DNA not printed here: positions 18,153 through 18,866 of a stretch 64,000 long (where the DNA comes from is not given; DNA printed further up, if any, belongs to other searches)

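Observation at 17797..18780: Low-GC two-gene islet between dnaE and accA: leaderless SLT-type muramidase coupled to a secreted Ivy-like protein, a candidate peptidoglycan effector/immunity pair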

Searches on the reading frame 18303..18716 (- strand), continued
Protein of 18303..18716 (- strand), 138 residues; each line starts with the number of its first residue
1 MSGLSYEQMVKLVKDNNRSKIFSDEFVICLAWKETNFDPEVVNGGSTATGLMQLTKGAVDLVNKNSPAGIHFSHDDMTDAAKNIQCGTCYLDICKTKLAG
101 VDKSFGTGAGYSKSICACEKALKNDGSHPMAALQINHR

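Call 42: search_protein_families(library=pfam, proteins=[L031:7520-10420:+, L034:9383-10414:+, L038:9677-10420:+, L041:9866-11041:+, L043:9638-10414:+, L043:5792-8569:+, L043:77-4132:+, L043:4092-6293:+, L034:13977-14777:+, L034:11841-12500:+], max_evalue=0.01)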
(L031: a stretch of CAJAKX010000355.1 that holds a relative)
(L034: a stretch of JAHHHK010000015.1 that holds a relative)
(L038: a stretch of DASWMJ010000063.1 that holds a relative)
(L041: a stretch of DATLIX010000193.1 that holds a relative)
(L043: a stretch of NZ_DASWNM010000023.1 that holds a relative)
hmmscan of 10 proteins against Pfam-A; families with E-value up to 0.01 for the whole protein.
L031:7520-10420:+ (967 aa): 2 families
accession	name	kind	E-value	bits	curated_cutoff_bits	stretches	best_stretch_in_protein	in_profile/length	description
PF13699.11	eCIS_core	-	2.9e-32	111.1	22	1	389-466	1-78/79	eCIS core domain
PF01464.25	SLT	-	5e-15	55.5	21.3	1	840-928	5-88/117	Transglycosylase SLT domain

L034:9383-10414:+ (344 aa): 3 families
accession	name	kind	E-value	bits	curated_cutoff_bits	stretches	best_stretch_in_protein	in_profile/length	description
PF13699.11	eCIS_core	-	7.9e-28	96.9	22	1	77-153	2-78/79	eCIS core domain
PF01464.25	SLT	-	4.2e-14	52.5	21.3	1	221-316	9-99/117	Transglycosylase SLT domain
PF18013.6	Phage_lysozyme2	-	0.00047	20.8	28.2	0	232-263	26-60/140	Phage tail lysozyme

L038:9677-10420:+ (248 aa): 1 family
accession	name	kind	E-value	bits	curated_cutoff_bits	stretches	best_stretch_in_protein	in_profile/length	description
PF01464.25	SLT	-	1.7e-15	57.1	21.3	1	120-220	4-99/117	Transglycosylase SLT domain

L041:9866-11041:+ (392 aa): 1 family
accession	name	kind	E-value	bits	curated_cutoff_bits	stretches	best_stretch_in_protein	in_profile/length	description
PF01464.25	SLT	-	1.1e-11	44.8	21.3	1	60-160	5-100/117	Transglycosylase SLT domain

L043:9638-10414:+ (259 aa): 2 families
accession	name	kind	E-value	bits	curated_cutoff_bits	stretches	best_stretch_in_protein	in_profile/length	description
PF01464.25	SLT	-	7.1e-16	58.3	21.3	1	132-233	5-100/117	Transglycosylase SLT domain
PF16101.10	PRIMA1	-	0.009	16.2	38.6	0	63-112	33-82/158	Proline-rich membrane anchor 1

L043:5792-8569:+ (926 aa): 33 families (the best 25 are shown)
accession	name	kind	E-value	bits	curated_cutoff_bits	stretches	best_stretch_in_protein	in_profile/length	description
PF07724.20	AAA_2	-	3.9e-55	186.8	27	1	592-751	2-164/166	AAA domain (Cdc48 subfamily)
PF17871.7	AAA_lid_9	-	5.8e-26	90.9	22.8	1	342-433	2-93/104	AAA lid domain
PF00004.35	AAA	-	3.1e-23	83.1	21.2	2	203-333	2-124/131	ATPase family associated with various cellular activities (AAA)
PF10431.15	ClpB_D2-small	-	1.9e-16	60.3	21.9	1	759-840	1-81/81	C-terminal, D2-small domain, of ClpB protein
PF07728.20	AAA_5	-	1.1e-15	58.4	22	1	596-699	2-101/139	AAA domain (dynein-related subfamily)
PF00158.32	Sigma54_activat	-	1.4e-09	38.3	20.2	1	588-695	17-123/168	Sigma-54 interaction domain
PF13401.12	AAA_22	-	6.8e-09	36.6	27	1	198-286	4-97/130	AAA domain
PF06414.18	Zeta_toxin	-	2.6e-08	34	22.3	1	587-636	10-58/199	Zeta toxin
PF12775.13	AAA_7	-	5.9e-08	32.9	25.8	1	594-643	34-83/181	P-loop containing dynein motor region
PF02861.25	Clp_N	-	7.5e-08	32.9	20.7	1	17-65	1-50/53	Clp amino terminal domain, pathogenicity island component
PF20720.3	nSTAND3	-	3.7e-07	30.4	27.2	0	597-631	21-55/155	Novel STAND NTPase 3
PF13191.12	AAA_16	-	8.8e-07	30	32.6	1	180-235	2-63/167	AAA ATPase domain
PF13238.12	AAA_18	-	1.4e-05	26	29.4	0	598-618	3-24/128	AAA domain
PF01695.23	IstB_IS21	-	1.7e-05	24.9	24.1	0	594-615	93-114/238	IstB-like ATP binding protein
PF05621.17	TniB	-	3.2e-05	23.9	22.4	0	236-338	85-185/189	Bacterial TniB protein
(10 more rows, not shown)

L043:77-4132:+ (1352 aa): 2 families
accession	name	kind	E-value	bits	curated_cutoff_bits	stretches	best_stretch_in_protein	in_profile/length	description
PF03793.24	PASTA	-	2.3e-06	27.9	23.2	1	1035-1089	10-63/64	PASTA domain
PF06996.16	T6SS_TssG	-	5.8e-06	26.2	24.6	1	1148-1247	138-228/304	Type VI secretion, TssG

L043:4092-6293:+ (734 aa): 0 families

L034:13977-14777:+ (267 aa): 1 family
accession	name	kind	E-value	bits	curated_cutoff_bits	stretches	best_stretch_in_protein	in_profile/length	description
PF04717.18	Phage_base_V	-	1.2e-22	80.5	23.8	1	8-82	1-75/75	Type VI secretion system/phage-baseplate injector OB domain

L034:11841-12500:+ (220 aa): 1 family
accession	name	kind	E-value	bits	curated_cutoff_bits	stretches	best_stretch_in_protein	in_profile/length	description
PF19266.4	CIS_tube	-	2.4e-09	37.6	27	1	21-171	13-148/158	Contractile injection system tube protein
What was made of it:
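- Cyanobacterial and Opitutae copies sit next to CIS tube and spike genes (call 42).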

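Call 51: predict_structure(alignment_id=A2)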
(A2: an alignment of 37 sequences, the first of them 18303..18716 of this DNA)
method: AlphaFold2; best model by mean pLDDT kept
length: 138 residues; sequences in the alignment: 37
mean_pLDDT: 93.4   pTM: 0.89
mean pLDDT of the five models: 93.4, 92.6, 91.7, 91.6, 90.4
residues with pLDDT >= 90: 118; 70-90: 15; 50-70: 5; < 50: 0
segments of 3 or more residues with pLDDT < 50: none
pLDDT, mean of each block of 10 residues (from residue 1): 88 98 98 96 95 97 84 96 98 95 90 95 89 86
secondary structure, 60 per line:
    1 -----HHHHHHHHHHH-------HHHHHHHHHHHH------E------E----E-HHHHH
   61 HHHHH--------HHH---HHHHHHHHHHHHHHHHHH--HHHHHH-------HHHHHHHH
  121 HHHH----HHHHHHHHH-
elements in order: H6-16 H24-35 H56-65 H80-97 H100-105 H113-124 H129-137
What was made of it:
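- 18300..18716 (-): Gene 1: leaderless 138-aa free-standing lytic-transglycosylase (SLT) toxin module. The catalytic Glu34 codon is at 18615-18617. The AF2 model has pLDDT 93.4 (call 51).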

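Call 55: fold_search(model_id=the predicted structure, library=pdb)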
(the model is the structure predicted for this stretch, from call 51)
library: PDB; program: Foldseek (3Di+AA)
matches with E <= 10: 453; with E <= 0.001: 22
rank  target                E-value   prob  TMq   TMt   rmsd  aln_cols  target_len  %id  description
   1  1qte                  7.5e-06  1.00  0.57  0.15   8.6       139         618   20  CRYSTAL STRUCTURE OF THE 70 KDA SOLUBLE LYTIC TRANSGLYCOSYLASE SLT70 FROM ESCHERICHIA COLI AT 1.90 A RESOLUTION IN COMPL (released 1999-08-31)
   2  5ohu                  3.6e-05  1.00  0.51  0.13   8.4       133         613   19  The X-ray Structure of Lytic Transglycosylase Slt from Pseudomonas aeruginosa (released 2018-04-18)
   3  1sly                  4.3e-05  1.00  0.57  0.15   8.6       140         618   20  COMPLEX OF THE 70-KDA SOLUBLE LYTIC TRANSGLYCOSYLASE WITH BULGECIN A (released 1996-08-17)
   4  4c5f_A                8.8e-05  1.00  0.58  0.26  10.8       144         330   22  Structure of Lytic Transglycosylase MltC from Escherichia coli at 2.3 A resolution. (released 2014-07-23)
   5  6fbt_A                1.1e-04  1.00  0.58  0.15   8.9       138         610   17  The X-ray Structure of Lytic Transglycosylase Slt from Pseudomonas aeruginosa in complex with the reaction product NAG (released 2018-04-18)
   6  2y8p_B                1.2e-04  1.00  0.61  0.46  10.5       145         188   20  Crystal Structure of an Outer Membrane-Anchored Endolytic Peptidoglycan Lytic Transglycosylase (MltE) from Escherichia (released 2011-04-13)
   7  3t36_A                1.7e-04  1.00  0.60  0.47   8.2       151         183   20  Crystal structure of lytic transglycosylase MltE from Eschericha coli (released 2012-07-25)
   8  4hjy_A                1.7e-04  1.00  0.56  0.44  10.2       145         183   16  2.4 A Crystal structure of E. coli MltE-E64Q with bound chitopentaose (released 2012-10-24)
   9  6fc4                  1.8e-04  1.00  0.51  0.13   8.8       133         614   18  The X-ray Structure of Lytic Transglycosylase Slt inactive mutant E503Q from Pseudomonas aeruginosa (released 2018-04-18)
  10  3t36_D                1.9e-04  1.00  0.58  0.45  10.4       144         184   18  Crystal structure of lytic transglycosylase MltE from Eschericha coli (released 2012-07-25)
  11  6gi4                  2.2e-04  1.00  0.61  0.46  10.6       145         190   21  Structure of Lytic Transglycosylase MltE mutant S75A from E.coli (released 2018-10-10)
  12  3t36_B                2.3e-04  1.00  0.59  0.45  10.7       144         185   19  Crystal structure of lytic transglycosylase MltE from Eschericha coli (released 2012-07-25)
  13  6ghy_B                2.5e-04  1.00  0.56  0.42  10.2       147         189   18  Structure of Lytic Transglycosylase MltE inactive mutant E64Q from E.coli (released 2018-10-31)
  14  6ghz_B                3.0e-04  1.00  0.59  0.44  10.6       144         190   19  Structure of Lytic Transglycosylase MltE mutant Y192F from E.coli (released 2018-10-31)
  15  4cfo_A                3.7e-04  1.00  0.53  0.25  11.0       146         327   22  Structure of Lytic Transglycosylase MltC from Escherichia coli in complex with tetrasaccharide at 2.9 A resolution. (released 2014-07-23)
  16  2y8p_A                4.2e-04  1.00  0.56  0.42  10.8       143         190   17  Crystal Structure of an Outer Membrane-Anchored Endolytic Peptidoglycan Lytic Transglycosylase (MltE) from Escherichia (released 2011-04-13)
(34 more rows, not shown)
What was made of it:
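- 18300..18716 (-): Foldseek's top hits are Slt70, P. aeruginosa Slt, MltC and MltE at prob 1.0 (call 55).
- On SLT / family-1 lytic transglycosylase (PF01464): Foldseek's top hits are 1qte Slt70, 5ohu, 4c5f MltC and 2y8p MltE at prob 1.0 and TMq 0.5-0.6 (call 55).
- The model has pLDDT 93 and matches Slt70, MltC and MltE (calls 51, 55).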

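Call 56: search_protein_representatives(alignment_id=A2)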
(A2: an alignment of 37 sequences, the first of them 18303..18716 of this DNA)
Query: 37 sequences, 137 profile positions. Proteins with E-value up to 0.001 (for the whole library): 1043; up to 1e-10: 239; up to 1e-30: 56. The best 150 are listed.
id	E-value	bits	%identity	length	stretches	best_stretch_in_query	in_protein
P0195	5.1e-62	224.1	-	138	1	3-137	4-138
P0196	2.7e-51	189.4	-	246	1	3-137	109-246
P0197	2.2e-49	183.2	-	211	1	3-136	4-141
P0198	1.1e-48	180.9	-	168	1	3-127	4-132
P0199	1.6e-47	177.2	-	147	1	3-137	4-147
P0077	2.4e-47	176.6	-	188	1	3-127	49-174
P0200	3.6e-47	176.0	-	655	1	3-137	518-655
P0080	3.7e-47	176.0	-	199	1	3-136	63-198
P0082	7.8e-47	174.9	-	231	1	3-136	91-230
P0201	2.3e-46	173.4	-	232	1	3-137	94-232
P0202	6.2e-46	172.0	-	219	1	3-136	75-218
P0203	7.8e-46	171.7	-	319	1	7-137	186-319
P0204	1.7e-45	170.7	-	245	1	3-136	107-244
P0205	1.8e-45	170.5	-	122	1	2-100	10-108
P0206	1.9e-45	170.5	-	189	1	3-136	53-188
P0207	1.9e-45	170.5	-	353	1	3-137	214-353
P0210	1.5e-44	167.6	-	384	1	3-136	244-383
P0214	3.8e-43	163.0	-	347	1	3-137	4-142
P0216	6.0e-42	159.1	-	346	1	6-136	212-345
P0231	1.1e-36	142.0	-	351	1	6-136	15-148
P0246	1.1e-30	122.6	-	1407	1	3-134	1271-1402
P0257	1.9e-28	115.4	-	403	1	4-137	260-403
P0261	2.3e-27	111.9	-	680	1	3-136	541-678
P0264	6.2e-27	110.5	-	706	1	3-133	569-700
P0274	4.1e-25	104.6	-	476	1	3-135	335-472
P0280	1.3e-24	103.0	-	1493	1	3-126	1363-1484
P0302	8.7e-22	93.8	-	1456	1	3-137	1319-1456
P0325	3.9e-19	85.2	-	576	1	3-136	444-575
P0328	9.6e-19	84.0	-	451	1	8-137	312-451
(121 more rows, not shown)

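Call 58: search_protein_families(library=pfam, proteins=[P0200, P0246, P0280, P0302, P0261, P0264, P0325, P0274, P0257, P0328], max_evalue=0.001)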
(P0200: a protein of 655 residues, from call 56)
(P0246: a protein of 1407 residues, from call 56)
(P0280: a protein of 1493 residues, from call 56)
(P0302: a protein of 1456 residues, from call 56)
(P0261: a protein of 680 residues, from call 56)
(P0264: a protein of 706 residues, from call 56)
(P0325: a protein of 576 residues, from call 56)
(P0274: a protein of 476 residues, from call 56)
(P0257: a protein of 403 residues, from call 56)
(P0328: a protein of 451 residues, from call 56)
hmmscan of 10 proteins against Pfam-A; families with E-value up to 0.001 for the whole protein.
P0200 (655 aa): 2 families
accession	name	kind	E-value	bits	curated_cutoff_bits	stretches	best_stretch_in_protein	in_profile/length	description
PF13699.11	eCIS_core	-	4.7e-32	110.4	22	1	39-116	1-78/79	eCIS core domain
PF01464.25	SLT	-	6e-11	42.4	21.3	1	529-625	6-97/117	Transglycosylase SLT domain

P0246 (1407 aa): 2 families
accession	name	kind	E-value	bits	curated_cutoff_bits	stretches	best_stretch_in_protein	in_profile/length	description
PF05593.20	RHS_repeat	-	2.1e-24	85.8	22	1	957-988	1-33/38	RHS Repeat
PF01464.25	SLT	-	1.8e-10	40.9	21.3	1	1284-1391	8-113/117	Transglycosylase SLT domain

P0280 (1493 aa): 3 families
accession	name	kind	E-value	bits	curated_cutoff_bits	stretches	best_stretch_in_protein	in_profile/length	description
PF05593.20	RHS_repeat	-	5.2e-45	151.4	22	6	877-908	4-35/38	RHS Repeat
PF01464.25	SLT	-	1.3e-14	54.2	21.3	1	1376-1474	8-106/117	Transglycosylase SLT domain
PF20148.4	DUF6531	-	8.1e-05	23.3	24.1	1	335-405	4-61/74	Domain of unknown function (DUF6531)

P0302 (1456 aa): 3 families
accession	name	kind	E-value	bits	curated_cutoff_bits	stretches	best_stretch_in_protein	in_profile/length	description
PF05593.20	RHS_repeat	-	3.8e-75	247.5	22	5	638-669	1-31/38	RHS Repeat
PF01464.25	SLT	-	3.8e-11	43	21.3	1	1334-1410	10-85/117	Transglycosylase SLT domain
PF20148.4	DUF6531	-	7e-11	42.8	24.1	1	204-275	1-74/74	Domain of unknown function (DUF6531)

P0261 (680 aa): 1 family
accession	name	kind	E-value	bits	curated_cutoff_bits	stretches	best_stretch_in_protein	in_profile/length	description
PF01464.25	SLT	-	8.6e-16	58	21.3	1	551-660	5-110/117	Transglycosylase SLT domain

P0264 (706 aa): 2 families
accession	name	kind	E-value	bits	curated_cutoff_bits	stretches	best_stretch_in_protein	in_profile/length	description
PF05593.20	RHS_repeat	-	1.1e-19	70.7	22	2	161-197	1-38/38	RHS Repeat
PF01464.25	SLT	-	1.1e-12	47.9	21.3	1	578-689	4-112/117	Transglycosylase SLT domain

P0325 (576 aa): 1 family
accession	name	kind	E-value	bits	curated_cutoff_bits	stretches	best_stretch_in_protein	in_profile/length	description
PF01464.25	SLT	-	3.9e-13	49.4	21.3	1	462-549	13-100/117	Transglycosylase SLT domain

P0274 (476 aa): 3 families
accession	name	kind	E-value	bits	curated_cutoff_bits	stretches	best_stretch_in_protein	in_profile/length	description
PF05593.20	RHS_repeat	-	2.4e-11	44.2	22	1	150-182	1-33/38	RHS Repeat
PF01464.25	SLT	-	1.5e-09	37.9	21.3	1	347-445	6-98/117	Transglycosylase SLT domain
PF25023.1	TEN_YD-shell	-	2e-08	33.3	50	1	134-327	689-894/909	Teneurin YD-shell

P0257 (403 aa): 2 families
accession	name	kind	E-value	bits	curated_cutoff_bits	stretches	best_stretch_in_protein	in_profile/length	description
PF01464.25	SLT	-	3.1e-13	49.7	21.3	1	272-370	8-101/117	Transglycosylase SLT domain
PF05593.20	RHS_repeat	-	3.1e-05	24.7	22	0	34-64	4-36/38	RHS Repeat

P0328 (451 aa): 2 families
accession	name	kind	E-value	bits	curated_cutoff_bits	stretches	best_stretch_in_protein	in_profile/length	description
PF03527.20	RHS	-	7.6e-15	54.9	27.9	1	180-216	1-37/38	RHS protein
PF01464.25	SLT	-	3.3e-12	46.4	21.3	1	316-416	4-100/117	Transglycosylase SLT domain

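Call 60: find_encoding_contigs(protein=P0302, flank=8000, max_places=2)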
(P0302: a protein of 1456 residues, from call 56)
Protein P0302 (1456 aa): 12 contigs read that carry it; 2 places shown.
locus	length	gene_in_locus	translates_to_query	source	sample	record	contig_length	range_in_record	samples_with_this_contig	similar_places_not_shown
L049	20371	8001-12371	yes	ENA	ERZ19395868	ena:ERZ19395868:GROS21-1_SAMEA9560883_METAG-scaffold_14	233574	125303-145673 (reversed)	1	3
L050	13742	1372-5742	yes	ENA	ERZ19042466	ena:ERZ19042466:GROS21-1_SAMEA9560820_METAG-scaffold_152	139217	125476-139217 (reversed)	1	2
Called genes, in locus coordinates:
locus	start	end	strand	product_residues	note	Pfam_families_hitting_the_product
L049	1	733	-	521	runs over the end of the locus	PF03109:ABC1, PF27536:UbiB_helical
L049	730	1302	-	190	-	PF02036:SCP2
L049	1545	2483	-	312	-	PF04280:Tim44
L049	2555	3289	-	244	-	PF01209:Ubie_methyltran, PF13489:Methyltransf_23, PF13847:Methyltransf_31, PF08241:Methyltransf_11, PF08242:Methyltransf_12, PF13649:Methyltransf_25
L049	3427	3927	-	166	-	-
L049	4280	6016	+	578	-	PF01476:LysM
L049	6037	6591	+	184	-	-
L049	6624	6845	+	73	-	-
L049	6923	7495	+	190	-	PF05598:DUF772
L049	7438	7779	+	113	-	-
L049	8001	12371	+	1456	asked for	PF20148:DUF6531, PF25023:TEN_YD-shell, PF05593:RHS_repeat, PF25023:TEN_YD-shell (weak), PF05593:RHS_repeat (weak), PF25023:TEN_YD-shell, PF01464:SLT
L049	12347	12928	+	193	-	-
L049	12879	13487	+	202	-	-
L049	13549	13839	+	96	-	-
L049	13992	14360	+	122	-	-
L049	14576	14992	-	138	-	PF06155:GBBH-like_N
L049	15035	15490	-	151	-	PF01230:HIT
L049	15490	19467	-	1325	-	PF12447:DUF3683, PF01565:FAD_binding_4, PF02913:FAD-oxidase_C, PF13183:Fer4_8, PF02754:CCG (weak), PF11880:DUF3400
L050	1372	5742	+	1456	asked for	PF20148:DUF6531, PF25023:TEN_YD-shell, PF05593:RHS_repeat, PF25023:TEN_YD-shell (weak), PF05593:RHS_repeat (weak), PF25023:TEN_YD-shell, PF01464:SLT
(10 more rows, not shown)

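Call 61: find_encoding_contigs(protein=P0280, flank=8000, max_places=2)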
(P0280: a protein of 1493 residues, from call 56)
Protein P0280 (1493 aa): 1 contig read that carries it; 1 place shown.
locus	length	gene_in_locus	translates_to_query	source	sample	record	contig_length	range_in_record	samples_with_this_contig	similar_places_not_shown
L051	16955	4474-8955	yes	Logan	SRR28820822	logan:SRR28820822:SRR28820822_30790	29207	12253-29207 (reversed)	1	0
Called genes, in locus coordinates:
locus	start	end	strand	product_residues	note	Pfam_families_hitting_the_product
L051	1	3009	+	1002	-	?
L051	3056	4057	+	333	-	-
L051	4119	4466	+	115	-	-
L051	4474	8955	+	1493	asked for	PF25023:TEN_YD-shell (weak), PF05593:RHS_repeat (weak), PF25023:TEN_YD-shell, PF05593:RHS_repeat (weak), PF25023:TEN_YD-shell, PF01464:SLT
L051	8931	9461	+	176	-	-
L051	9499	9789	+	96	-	-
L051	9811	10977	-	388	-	PF04381:RdgC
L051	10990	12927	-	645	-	PF05157:MshEN, PF00437:T2SSE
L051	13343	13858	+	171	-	-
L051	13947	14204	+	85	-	-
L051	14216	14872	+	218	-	-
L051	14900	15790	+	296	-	-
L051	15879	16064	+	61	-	-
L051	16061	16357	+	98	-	-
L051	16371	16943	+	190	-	-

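Call 63: search_protein_families(library=pfam, proteins=[L014:11348-11833:+, L014:11851-12294:+, L014:7147-9012:-, L014:15350-16501:-, L014:16705-17616:-, L014:17634-18491:-, L049:12347-12925:+, L051:8931-9458:+, L051:1-3006:+, L049:4280-6013:+], max_evalue=0.01)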
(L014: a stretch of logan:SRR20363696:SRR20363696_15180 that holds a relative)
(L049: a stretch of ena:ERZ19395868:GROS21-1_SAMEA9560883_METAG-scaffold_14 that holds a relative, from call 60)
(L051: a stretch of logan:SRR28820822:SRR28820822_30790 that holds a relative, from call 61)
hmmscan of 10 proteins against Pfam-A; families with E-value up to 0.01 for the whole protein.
L014:11348-11833:+ (162 aa): 1 family
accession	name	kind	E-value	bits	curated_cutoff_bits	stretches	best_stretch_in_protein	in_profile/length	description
PF03734.19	YkuD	-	0.00053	21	23.4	1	62-123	84-138/146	L,D-transpeptidase catalytic domain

L014:11851-12294:+ (148 aa): 1 family
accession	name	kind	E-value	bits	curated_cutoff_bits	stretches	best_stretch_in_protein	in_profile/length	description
PF20052.5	GAP1-C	-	0.00077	19.3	27.9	1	32-140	144-248/511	GTPase-associated protein 1, C-terminal domain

L014:7147-9012:- (621 aa): 1 family
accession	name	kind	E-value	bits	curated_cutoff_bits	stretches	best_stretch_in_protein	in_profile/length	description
PF07603.17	Lcl_C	-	0.00017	22.3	34.9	1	441-615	4-115/117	Lcl C-terminal domain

L014:15350-16501:- (383 aa): 1 family
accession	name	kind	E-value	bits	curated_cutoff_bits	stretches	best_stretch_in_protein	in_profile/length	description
PF13646.12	HEAT_2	-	5.4e-07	30.3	27.7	1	119-184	3-69/88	HEAT repeats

L014:16705-17616:- (303 aa): 0 families

L014:17634-18491:- (285 aa): 1 family
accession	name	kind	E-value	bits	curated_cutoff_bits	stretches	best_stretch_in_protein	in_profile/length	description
PF15635.11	Tox-GHH2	-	1e-18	68.2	25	1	119-241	1-122/122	GHH signature containing HNH/Endo VII superfamily nuclease toxin 2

L049:12347-12925:+ (193 aa): 0 families

L051:8931-9458:+ (176 aa): 0 families

L051:1-3006:+ (1002 aa): 0 families

L049:4280-6013:+ (578 aa): 3 families
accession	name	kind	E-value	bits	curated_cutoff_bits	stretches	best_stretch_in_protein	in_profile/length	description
PF01476.26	LysM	-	7.9e-11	42.2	20.9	1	275-316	1-42/43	LysM domain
PF05257.22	CHAP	-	0.00076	20.4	26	1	432-510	3-81/81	CHAP domain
PF23473.1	LysM3_LYK4_5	-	0.0036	17.8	29.3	1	275-310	5-40/48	LYK4/5 LysM3 domain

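Call 78: search_protein_families(library=pfam, proteins=[P0196, P0203, P0207, P0210, P0216, P0214, P0231, P0261], max_evalue=0.1)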
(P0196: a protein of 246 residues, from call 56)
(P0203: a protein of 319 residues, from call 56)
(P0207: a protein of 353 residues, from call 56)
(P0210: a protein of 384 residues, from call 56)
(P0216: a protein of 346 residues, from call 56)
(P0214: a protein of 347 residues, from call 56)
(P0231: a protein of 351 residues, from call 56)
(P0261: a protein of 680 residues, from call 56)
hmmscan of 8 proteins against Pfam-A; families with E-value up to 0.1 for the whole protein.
P0196 (246 aa): 2 families
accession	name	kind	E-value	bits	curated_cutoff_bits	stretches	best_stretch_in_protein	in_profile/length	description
PF01464.25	SLT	-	6.8e-16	58.3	21.3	1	121-218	7-99/117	Transglycosylase SLT domain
PF18013.6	Phage_lysozyme2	-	0.015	16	28.2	1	133-167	25-62/140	Phage tail lysozyme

P0203 (319 aa): 3 families
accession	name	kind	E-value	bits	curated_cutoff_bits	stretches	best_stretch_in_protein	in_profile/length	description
PF13699.11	eCIS_core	-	1.6e-30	105.5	22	1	73-148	2-77/79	eCIS core domain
PF01464.25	SLT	-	4.6e-12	46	21.3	1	192-277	5-85/117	Transglycosylase SLT domain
PF18013.6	Phage_lysozyme2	-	0.028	15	28.2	1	207-239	26-61/140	Phage tail lysozyme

P0207 (353 aa): 3 families
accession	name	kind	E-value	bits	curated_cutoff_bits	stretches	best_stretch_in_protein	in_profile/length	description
PF13699.11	eCIS_core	-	1.2e-31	109.2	22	1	118-192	2-76/79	eCIS core domain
PF01464.25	SLT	-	2.8e-10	40.2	21.3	1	224-323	5-99/117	Transglycosylase SLT domain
PF05163.17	DinB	-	0.06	13.7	23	0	167-233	28-95/165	DinB family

P0210 (384 aa): 2 families
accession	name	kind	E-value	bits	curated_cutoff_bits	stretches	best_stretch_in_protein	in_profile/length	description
PF01464.25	SLT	-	5.3e-16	58.7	21.3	1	257-357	5-100/117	Transglycosylase SLT domain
PF13539.11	Peptidase_M15_4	-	1.9e-10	41.6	25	1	108-156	5-69/70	D-alanyl-D-alanine carboxypeptidase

P0216 (346 aa): 4 families
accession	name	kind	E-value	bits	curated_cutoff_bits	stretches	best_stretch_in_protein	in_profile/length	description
PF13699.11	eCIS_core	-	1.1e-32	112.4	22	1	81-158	1-78/79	eCIS core domain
PF01464.25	SLT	-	1.3e-10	41.3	21.3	1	221-317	7-98/117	Transglycosylase SLT domain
PF01447.24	Peptidase_M4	-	0.036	15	22.4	1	102-153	98-143/145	Thermolysin metallopeptidase, catalytic domain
PF02029.20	Caldesmon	-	0.059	12.6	50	1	143-216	213-288/498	Caldesmon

P0214 (347 aa): 1 family
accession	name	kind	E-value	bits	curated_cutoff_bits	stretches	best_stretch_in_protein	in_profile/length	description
PF01464.25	SLT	-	1.8e-10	40.9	21.3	1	15-114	5-99/117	Transglycosylase SLT domain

P0231 (351 aa): 2 families
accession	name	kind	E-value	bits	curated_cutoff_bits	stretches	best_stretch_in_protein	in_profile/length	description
PF01464.25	SLT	-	1.3e-12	47.8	21.3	1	22-111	5-90/117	Transglycosylase SLT domain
PF05292.17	MCD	-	0.048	13.7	23.2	1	67-126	83-141/253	Malonyl-CoA decarboxylase C-terminal domain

P0261 (680 aa): 3 families
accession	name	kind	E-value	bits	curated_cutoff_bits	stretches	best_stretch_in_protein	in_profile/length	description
PF01464.25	SLT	-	8.6e-16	58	21.3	1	551-660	5-110/117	Transglycosylase SLT domain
PF19489.4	SLT_4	-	0.017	15.2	27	1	548-621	37-121/184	Transglycosylase SLT domain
PF18013.6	Phage_lysozyme2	-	0.024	15.3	28.2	1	563-602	23-64/140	Phage tail lysozyme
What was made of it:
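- On Polymorphic toxin C-terminal domain: Rhs scaffolds (RHS_repeat, DUF6531, RHS core) occur in P0246, P0280, P0302, P0264, P0274, P0257 and P0328. eCIS_core scaffolds occur in P0200, P0203, P0207, P0216, L031 and L034 (calls 42, 58, 78).
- Closest known: Rhs and eCIS_core. Same: The same SLT module, matched over its full length (profile positions 3-137), forms their C-terminal toxin domain (calls 42, 56, 58, 78).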
